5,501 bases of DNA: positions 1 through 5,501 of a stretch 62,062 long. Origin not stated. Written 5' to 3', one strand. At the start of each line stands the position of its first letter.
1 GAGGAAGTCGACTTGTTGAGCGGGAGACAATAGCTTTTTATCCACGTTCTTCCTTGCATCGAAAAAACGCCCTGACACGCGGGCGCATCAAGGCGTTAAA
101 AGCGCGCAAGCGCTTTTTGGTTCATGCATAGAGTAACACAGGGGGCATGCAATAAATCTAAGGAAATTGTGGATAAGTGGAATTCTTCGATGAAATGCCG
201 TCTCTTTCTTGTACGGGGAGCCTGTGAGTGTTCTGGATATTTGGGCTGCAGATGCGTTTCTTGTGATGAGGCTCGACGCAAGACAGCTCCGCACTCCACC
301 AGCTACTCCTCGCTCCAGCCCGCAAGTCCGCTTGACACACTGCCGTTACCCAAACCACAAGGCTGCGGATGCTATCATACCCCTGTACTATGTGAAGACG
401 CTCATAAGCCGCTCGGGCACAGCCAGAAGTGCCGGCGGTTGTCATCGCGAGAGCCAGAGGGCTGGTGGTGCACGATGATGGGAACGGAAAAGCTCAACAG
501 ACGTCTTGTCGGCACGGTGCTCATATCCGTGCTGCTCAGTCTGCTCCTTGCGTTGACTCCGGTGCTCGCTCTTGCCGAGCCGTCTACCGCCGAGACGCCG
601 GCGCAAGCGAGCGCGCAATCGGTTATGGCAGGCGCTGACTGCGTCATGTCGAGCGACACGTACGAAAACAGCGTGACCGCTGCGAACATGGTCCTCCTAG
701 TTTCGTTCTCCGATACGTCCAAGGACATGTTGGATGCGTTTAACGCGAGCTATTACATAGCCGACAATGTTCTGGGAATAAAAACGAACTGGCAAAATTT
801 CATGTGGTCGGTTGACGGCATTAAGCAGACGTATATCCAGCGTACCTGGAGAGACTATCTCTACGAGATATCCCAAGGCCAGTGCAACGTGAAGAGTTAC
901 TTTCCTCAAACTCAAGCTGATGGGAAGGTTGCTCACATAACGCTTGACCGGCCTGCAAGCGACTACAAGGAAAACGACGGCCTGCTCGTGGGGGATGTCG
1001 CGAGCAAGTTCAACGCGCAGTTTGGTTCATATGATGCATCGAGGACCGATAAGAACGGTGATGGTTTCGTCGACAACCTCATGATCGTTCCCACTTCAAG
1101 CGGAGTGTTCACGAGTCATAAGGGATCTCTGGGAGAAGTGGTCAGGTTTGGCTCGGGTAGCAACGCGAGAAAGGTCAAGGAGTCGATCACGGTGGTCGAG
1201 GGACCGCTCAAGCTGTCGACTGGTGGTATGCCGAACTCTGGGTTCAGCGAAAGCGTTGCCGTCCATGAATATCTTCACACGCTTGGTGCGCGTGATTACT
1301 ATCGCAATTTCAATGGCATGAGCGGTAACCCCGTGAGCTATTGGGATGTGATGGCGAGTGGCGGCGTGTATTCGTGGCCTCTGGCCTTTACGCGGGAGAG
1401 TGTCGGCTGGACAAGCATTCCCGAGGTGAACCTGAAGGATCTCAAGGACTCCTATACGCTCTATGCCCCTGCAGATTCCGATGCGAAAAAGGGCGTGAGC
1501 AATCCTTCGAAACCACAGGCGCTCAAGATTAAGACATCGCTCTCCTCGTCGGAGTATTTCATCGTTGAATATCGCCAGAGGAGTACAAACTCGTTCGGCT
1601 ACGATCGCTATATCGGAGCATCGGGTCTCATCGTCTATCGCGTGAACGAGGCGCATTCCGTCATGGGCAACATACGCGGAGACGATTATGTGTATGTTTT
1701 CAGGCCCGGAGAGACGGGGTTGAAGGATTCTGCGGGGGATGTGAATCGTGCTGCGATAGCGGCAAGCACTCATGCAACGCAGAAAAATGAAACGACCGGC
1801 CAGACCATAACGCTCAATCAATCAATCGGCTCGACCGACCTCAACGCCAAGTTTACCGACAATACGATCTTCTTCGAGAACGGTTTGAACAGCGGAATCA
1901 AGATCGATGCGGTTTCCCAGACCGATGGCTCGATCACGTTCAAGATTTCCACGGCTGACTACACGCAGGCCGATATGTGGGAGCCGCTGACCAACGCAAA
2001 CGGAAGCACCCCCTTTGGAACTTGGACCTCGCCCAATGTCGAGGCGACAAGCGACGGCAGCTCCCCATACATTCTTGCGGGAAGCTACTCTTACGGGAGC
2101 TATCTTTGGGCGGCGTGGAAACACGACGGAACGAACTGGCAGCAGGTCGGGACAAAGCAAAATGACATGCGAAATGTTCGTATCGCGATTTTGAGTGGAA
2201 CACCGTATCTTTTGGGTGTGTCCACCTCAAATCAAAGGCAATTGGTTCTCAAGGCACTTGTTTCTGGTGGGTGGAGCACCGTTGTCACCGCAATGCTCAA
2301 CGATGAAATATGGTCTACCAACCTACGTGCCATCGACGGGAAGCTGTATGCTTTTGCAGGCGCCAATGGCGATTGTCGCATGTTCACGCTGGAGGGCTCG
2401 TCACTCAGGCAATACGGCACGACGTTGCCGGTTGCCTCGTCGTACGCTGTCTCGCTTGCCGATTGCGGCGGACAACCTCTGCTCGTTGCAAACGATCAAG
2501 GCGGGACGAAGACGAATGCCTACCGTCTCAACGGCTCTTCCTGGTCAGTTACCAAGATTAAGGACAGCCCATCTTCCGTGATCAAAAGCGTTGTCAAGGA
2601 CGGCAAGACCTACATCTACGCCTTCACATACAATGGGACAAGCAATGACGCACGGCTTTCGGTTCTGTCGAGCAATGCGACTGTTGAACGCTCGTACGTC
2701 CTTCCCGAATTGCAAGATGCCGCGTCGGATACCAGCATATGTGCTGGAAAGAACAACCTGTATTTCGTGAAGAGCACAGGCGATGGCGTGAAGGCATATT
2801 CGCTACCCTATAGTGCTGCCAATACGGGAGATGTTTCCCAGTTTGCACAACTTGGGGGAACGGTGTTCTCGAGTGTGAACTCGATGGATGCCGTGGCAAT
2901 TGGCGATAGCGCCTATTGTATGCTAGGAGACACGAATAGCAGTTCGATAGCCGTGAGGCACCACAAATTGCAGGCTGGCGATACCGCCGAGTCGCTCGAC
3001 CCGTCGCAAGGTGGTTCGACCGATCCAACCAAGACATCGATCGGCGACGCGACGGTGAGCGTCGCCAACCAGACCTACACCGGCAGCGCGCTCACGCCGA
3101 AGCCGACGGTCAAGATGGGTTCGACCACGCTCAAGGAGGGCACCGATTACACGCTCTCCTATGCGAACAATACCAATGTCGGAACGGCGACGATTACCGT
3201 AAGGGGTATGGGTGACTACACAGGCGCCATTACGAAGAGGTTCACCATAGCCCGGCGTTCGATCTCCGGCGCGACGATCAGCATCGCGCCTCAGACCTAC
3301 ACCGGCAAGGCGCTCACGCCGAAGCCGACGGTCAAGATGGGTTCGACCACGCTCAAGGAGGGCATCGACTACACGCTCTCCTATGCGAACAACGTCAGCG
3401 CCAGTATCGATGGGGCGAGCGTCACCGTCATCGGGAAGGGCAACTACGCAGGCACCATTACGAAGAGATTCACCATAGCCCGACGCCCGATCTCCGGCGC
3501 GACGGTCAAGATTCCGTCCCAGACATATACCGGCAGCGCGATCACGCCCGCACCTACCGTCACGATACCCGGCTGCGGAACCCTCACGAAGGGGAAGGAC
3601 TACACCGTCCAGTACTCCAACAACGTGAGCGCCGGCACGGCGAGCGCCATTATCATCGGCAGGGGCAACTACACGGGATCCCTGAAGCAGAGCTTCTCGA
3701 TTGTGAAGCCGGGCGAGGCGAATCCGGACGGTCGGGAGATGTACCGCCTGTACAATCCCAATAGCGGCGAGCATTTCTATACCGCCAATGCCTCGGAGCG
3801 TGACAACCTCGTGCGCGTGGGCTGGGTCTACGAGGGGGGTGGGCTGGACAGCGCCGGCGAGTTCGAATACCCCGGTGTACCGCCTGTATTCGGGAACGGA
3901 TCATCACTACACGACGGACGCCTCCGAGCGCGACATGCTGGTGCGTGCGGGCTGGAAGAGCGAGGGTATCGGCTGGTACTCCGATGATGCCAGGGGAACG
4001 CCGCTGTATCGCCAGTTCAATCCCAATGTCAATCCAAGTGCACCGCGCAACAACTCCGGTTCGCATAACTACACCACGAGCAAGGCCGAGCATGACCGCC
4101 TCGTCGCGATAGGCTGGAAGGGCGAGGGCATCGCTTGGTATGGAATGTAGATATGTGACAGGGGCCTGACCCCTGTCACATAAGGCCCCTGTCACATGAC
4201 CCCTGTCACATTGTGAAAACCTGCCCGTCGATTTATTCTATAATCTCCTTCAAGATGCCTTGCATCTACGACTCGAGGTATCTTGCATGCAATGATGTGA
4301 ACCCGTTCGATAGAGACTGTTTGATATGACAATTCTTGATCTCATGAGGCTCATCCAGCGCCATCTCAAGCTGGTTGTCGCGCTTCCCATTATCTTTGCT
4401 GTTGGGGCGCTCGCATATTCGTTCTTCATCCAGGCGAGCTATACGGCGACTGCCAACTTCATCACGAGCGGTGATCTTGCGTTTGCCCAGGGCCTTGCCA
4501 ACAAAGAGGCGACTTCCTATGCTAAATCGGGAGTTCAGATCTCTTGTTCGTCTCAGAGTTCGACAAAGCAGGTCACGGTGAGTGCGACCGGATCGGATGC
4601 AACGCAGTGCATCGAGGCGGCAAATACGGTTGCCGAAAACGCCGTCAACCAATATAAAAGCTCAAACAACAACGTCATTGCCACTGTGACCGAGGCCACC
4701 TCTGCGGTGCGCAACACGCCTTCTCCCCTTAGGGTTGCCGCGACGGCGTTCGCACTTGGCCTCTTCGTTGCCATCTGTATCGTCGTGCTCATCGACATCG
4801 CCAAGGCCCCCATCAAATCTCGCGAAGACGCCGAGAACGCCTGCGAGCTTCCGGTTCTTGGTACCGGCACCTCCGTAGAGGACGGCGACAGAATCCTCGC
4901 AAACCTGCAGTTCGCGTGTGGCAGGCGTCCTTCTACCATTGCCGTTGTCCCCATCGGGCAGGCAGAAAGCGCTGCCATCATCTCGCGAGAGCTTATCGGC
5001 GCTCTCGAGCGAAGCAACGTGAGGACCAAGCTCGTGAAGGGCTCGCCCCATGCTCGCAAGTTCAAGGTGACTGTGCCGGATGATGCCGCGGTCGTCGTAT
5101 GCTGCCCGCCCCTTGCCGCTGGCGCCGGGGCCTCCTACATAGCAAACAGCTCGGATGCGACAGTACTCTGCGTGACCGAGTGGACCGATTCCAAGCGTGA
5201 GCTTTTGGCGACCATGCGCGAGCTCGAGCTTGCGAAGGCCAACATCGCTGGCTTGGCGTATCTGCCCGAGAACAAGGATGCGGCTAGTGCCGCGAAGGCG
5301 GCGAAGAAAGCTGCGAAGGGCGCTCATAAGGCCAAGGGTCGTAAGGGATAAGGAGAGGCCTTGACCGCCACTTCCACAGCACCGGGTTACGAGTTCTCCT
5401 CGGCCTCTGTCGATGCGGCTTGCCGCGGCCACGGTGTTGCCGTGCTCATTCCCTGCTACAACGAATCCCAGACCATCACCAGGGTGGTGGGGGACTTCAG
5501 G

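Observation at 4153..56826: Family of 29-nt palindromes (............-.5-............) at six gene 3' ends: a REP-like element family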

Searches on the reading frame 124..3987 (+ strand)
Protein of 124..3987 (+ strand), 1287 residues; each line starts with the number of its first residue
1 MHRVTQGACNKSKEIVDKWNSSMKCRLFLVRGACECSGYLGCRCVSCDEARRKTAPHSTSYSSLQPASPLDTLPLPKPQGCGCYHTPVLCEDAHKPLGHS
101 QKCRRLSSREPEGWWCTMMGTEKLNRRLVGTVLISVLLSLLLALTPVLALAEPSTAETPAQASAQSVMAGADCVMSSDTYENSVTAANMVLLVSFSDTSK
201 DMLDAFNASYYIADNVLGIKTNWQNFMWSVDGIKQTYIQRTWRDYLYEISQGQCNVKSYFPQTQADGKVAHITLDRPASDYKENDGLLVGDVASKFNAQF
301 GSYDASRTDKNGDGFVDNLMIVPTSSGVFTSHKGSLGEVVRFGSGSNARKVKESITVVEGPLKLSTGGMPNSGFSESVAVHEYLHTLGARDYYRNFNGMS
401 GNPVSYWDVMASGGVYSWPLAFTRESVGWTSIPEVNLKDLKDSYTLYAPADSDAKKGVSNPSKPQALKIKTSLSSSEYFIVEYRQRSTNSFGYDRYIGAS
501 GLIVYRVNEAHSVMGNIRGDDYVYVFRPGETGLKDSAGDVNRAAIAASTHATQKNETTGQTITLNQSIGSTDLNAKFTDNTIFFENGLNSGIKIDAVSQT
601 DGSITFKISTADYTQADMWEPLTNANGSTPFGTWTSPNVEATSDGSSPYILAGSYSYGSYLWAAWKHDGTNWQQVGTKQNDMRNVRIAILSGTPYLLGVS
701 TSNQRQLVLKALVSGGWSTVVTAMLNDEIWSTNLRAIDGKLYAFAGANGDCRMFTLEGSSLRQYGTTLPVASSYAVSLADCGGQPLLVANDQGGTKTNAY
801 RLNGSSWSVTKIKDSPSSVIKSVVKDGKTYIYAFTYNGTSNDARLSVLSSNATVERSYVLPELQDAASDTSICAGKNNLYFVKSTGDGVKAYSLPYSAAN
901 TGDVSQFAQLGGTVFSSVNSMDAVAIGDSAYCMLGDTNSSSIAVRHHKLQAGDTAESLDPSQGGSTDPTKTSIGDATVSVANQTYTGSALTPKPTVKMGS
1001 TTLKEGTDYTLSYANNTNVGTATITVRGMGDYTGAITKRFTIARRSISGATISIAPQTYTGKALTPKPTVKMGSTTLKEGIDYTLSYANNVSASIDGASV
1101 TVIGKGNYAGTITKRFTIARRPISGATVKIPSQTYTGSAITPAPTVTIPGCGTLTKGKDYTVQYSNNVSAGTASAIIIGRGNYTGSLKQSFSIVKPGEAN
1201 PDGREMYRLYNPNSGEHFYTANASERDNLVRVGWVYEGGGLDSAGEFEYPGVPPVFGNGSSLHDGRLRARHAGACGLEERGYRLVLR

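Call 13: search_protein_families(library=pfam, proteins=[window:124-3987:+])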
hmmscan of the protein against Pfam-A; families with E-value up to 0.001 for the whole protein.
window:124-3987:+ (1287 aa): 2 families
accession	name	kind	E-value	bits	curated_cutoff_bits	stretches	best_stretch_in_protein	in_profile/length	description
PF18885.6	DUF5648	-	1.3e-12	48.5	25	1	1200-1243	42-85/134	Domain of unknown function (DUF5648)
PF05547.17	Peptidase_M6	-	0.00017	21.4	22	1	298-414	133-264/294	Immune inhibitor A peptidase M6, catalytic domain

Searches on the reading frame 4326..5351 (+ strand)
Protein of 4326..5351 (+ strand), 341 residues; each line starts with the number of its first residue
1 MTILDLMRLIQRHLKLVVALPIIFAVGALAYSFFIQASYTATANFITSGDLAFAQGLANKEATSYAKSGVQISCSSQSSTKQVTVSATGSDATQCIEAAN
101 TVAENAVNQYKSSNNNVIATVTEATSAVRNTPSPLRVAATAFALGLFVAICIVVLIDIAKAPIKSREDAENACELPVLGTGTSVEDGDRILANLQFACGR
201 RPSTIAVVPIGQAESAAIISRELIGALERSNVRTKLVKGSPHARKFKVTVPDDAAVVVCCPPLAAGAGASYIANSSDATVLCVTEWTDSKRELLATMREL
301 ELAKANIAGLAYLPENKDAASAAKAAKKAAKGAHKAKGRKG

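Call 13: search_protein_families(library=pfam, proteins=[window:4326-5351:+])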
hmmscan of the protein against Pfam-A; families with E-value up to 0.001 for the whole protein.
window:4326-5351:+ (341 aa): 1 family
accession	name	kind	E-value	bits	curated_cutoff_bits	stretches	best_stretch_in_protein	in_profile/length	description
PF02706.20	Wzz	-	3.4e-06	27.7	25.5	1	3-44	5-46/91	Chain length determinant protein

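Call 59: list_cluster_members(proteins=[window:4326-5351:+, window:10030-12057:+, window:12097-15096:-, window:15175-18681:-, window:18880-21372:-, window:21518-25162:-, window:25414-26580:+, window:26623-27990:+, window:28119-29483:+, window:30108-32915:+])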
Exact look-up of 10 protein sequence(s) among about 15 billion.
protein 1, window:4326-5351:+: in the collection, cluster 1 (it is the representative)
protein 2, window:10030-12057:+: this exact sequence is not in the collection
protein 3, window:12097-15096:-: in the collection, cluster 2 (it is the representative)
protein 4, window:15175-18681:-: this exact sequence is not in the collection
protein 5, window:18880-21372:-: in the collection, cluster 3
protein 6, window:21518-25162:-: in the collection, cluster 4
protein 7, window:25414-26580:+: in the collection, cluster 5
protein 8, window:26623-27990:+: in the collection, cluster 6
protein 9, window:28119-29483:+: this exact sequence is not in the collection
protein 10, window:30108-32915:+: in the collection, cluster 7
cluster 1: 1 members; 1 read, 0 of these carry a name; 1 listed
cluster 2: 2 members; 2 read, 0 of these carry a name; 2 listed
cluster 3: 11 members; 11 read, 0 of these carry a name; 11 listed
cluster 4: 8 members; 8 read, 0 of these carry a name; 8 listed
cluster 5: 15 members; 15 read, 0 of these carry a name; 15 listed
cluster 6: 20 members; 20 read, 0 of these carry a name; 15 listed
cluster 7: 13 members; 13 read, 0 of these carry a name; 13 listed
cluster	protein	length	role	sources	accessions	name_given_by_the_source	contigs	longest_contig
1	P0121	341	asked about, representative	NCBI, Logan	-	-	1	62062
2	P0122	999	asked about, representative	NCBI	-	-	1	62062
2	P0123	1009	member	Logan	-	-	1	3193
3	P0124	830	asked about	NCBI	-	-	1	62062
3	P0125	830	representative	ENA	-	-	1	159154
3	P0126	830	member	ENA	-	-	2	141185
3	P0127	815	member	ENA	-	-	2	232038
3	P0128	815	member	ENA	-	-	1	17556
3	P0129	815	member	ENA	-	-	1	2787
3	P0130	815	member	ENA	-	-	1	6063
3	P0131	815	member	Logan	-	-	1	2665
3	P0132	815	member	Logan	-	-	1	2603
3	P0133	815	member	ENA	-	-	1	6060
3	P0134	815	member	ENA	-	-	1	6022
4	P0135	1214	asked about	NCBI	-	-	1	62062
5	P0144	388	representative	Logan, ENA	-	-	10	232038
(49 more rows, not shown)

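Call 60: find_encoding_contigs(protein=P0127, flank=10000, max_places=6)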
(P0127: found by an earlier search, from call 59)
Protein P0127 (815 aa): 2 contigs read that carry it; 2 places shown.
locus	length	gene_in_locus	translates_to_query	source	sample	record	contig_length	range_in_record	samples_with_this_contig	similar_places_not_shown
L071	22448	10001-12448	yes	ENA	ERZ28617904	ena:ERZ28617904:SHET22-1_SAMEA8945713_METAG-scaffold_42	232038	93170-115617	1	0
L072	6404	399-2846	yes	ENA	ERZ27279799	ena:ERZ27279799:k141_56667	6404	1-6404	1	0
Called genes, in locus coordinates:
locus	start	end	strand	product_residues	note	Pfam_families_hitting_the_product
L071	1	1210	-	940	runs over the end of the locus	PF18885:DUF5648, PF08757:CotH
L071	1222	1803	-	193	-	-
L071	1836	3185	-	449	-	PF18885:DUF5648, PF01520:Amidase_3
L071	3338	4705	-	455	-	PF01832:Glucosaminidase, PF18885:DUF5648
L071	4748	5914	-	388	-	PF18885:DUF5648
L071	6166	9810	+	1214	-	PF18885:DUF5648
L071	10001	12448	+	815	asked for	PF26182:Ig_NUP210_5th (faint), PF00082:Peptidase_S8, PF02368:Big_2, PF18885:DUF5648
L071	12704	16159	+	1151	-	PF00082:Peptidase_S8, PF18885:DUF5648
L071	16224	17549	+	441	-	PF14393:DUF4422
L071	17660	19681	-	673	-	PF00535:Glycos_transf_2, PF13641:Glyco_tranf_2_3 (weak)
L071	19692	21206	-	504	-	-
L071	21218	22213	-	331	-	PF00535:Glycos_transf_2, PF13641:Glyco_tranf_2_3 (faint)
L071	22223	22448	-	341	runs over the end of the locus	-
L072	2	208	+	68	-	?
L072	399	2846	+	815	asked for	PF26182:Ig_NUP210_5th (faint), PF00082:Peptidase_S8, PF02368:Big_2, PF18885:DUF5648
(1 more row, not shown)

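Call 63: find_encoding_contigs(protein=P0144, flank=10000, max_places=10)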
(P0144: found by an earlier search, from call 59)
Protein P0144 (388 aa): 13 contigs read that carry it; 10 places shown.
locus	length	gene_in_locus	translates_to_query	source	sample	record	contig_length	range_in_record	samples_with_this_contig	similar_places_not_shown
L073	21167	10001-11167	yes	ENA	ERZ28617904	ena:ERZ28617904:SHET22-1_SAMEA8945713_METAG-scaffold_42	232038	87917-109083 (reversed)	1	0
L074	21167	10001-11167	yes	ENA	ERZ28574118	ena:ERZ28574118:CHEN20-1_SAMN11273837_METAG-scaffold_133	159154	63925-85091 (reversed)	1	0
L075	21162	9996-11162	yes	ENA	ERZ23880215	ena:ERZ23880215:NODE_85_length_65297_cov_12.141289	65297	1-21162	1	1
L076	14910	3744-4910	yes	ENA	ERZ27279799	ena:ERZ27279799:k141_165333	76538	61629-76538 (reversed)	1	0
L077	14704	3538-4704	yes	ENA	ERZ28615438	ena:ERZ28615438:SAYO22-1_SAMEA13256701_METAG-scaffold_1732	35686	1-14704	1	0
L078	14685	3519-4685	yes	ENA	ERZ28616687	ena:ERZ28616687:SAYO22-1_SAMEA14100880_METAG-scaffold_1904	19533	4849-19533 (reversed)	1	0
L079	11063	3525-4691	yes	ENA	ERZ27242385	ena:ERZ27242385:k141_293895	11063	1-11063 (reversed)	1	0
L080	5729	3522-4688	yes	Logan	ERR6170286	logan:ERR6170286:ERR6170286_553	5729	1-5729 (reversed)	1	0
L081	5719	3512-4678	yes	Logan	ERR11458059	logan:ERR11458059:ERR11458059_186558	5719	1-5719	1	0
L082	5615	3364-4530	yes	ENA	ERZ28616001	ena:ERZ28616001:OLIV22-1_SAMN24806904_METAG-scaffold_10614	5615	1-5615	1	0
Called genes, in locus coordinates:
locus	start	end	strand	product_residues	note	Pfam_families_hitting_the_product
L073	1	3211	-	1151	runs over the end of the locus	PF00082:Peptidase_S8, PF18885:DUF5648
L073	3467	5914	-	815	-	PF26182:Ig_NUP210_5th (faint), PF00082:Peptidase_S8, PF02368:Big_2, PF18885:DUF5648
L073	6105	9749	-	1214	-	PF18885:DUF5648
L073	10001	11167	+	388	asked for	PF18885:DUF5648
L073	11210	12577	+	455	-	PF01832:Glucosaminidase, PF18885:DUF5648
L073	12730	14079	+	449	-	PF18885:DUF5648, PF01520:Amidase_3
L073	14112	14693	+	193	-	-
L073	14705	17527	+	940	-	PF18885:DUF5648, PF08757:CotH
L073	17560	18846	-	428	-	-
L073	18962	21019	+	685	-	PF20176:DUF6541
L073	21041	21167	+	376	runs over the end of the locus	PF01041:DegT_DnrJ_EryC1, PF01212:Beta_elim_lyase (weak), PF00155:Aminotran_1_2, PF01053:Cys_Met_Meta_PP (weak), PF00266:Aminotran_5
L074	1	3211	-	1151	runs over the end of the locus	PF00082:Peptidase_S8, PF18885:DUF5648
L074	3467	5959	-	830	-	PF26182:Ig_NUP210_5th (faint), PF00082:Peptidase_S8, PF02368:Big_2, PF18885:DUF5648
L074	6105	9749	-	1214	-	PF18885:DUF5648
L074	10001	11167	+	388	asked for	PF18885:DUF5648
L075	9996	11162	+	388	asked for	PF18885:DUF5648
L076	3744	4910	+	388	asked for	PF18885:DUF5648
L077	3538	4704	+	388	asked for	PF18885:DUF5648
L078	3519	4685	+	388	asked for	PF18885:DUF5648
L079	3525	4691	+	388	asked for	PF18885:DUF5648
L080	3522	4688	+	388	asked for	PF18885:DUF5648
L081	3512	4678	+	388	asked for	PF18885:DUF5648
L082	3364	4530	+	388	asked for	PF18885:DUF5648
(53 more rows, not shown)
